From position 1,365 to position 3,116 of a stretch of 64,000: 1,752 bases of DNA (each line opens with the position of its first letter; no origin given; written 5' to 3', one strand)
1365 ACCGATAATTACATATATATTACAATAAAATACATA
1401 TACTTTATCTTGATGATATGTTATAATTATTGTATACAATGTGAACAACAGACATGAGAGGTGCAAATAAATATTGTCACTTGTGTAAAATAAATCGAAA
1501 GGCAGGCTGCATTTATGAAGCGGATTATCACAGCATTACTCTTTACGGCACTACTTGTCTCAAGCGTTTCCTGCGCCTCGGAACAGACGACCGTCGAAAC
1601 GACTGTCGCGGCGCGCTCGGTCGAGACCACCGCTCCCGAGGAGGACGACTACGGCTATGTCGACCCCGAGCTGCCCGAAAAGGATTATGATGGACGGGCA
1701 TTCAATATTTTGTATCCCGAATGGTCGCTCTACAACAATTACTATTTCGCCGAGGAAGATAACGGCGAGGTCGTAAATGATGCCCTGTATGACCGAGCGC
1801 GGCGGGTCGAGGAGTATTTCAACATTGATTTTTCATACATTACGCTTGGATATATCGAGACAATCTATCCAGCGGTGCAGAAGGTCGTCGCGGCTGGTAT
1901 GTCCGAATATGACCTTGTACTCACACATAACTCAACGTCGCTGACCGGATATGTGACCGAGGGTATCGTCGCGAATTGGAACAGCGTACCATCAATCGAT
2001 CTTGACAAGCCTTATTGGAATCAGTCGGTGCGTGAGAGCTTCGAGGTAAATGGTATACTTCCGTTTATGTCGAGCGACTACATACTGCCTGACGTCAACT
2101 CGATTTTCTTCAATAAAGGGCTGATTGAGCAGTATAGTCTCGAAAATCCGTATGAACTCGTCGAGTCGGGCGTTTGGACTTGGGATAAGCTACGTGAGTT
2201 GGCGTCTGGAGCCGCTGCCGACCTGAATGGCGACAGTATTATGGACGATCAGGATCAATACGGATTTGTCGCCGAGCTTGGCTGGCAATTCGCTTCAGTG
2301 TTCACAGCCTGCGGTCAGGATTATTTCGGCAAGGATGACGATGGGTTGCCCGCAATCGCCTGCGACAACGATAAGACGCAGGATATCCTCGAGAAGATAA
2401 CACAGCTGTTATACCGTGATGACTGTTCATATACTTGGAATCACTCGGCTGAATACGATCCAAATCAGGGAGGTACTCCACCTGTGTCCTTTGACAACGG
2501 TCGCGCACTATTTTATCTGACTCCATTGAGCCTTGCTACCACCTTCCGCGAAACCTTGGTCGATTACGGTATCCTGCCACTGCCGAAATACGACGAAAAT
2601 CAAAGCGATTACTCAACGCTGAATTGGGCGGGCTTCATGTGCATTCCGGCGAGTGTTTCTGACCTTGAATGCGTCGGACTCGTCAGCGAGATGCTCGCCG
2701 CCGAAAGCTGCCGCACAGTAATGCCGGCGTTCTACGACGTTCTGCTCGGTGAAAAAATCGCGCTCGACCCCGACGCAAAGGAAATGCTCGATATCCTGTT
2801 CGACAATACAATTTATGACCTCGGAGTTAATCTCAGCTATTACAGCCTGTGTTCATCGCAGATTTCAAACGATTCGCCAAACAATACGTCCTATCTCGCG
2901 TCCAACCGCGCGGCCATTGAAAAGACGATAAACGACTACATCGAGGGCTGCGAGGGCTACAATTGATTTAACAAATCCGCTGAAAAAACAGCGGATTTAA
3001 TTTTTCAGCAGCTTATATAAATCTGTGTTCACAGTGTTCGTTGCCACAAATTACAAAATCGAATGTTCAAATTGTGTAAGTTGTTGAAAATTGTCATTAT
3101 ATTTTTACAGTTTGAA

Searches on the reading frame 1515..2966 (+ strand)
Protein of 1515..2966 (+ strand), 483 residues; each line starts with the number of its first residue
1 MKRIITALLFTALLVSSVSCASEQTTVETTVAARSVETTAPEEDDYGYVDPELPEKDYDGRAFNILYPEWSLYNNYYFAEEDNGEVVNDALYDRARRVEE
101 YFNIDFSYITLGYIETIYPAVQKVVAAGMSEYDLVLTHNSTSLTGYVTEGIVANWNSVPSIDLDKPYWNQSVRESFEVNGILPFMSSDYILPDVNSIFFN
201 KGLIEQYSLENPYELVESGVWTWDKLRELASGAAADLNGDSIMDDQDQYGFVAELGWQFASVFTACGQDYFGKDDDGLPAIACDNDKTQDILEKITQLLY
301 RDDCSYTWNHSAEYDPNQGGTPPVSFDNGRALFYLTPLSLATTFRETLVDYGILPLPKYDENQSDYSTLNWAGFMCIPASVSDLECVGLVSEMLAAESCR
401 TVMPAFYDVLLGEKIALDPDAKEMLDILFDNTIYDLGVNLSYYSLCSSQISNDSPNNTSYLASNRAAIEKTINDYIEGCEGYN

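Call 77: search_protein_families(library=pfam, proteins=[window:1515-2966:+], max_evalue=0.00001)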
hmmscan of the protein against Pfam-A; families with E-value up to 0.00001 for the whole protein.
window:1515-2966:+ (483 aa): 0 families

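Call 79: search_protein_families(library=pfam, proteins=[window:1515-2966:+], max_evalue=1)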
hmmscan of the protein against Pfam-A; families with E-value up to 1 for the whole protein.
window:1515-2966:+ (483 aa): 0 families

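Call 80: search_solved_structures(query=window:1515-2966:+, max_evalue=1)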
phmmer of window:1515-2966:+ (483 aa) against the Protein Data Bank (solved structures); distinct sequences matched with E-value up to 1: 0.
